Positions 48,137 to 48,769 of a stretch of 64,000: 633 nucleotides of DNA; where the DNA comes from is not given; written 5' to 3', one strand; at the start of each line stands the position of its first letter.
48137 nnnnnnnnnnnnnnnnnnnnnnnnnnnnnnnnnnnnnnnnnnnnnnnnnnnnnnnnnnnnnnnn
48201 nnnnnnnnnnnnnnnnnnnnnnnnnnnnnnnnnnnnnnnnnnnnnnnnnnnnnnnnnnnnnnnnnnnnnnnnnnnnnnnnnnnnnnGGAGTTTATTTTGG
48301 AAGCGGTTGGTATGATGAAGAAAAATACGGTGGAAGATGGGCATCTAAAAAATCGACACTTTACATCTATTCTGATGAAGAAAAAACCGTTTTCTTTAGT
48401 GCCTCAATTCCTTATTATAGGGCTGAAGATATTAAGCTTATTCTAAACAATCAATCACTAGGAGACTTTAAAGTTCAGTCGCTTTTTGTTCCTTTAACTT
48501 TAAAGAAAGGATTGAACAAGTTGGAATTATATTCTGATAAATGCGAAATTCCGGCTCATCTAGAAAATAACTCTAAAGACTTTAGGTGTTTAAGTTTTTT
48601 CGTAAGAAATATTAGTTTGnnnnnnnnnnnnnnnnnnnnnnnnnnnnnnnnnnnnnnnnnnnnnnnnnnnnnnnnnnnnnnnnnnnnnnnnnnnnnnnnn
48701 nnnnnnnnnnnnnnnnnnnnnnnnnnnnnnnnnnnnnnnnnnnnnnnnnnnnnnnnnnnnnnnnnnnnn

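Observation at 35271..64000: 29-kb surface-glycosylation island dense in GT-C paralogs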

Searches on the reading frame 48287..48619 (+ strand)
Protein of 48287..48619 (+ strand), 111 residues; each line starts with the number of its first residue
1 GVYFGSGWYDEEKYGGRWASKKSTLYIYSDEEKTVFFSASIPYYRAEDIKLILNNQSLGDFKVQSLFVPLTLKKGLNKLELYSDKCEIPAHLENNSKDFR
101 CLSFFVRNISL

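Call 77: search_solved_structures(query=A4, max_evalue=10)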
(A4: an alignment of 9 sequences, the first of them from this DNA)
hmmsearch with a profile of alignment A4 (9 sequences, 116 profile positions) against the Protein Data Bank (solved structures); distinct sequences matched with E-value up to 10: 2.
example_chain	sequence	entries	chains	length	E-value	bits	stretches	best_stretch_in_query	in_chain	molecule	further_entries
2w3j_A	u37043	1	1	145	0.56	13.7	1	4-92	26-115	CARBOHYDRATE BINDING MODULE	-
8dhe_A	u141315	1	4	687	0.82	13.2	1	17-106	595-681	Glycosyl hydrolase family 2, sugar bindingdomain protein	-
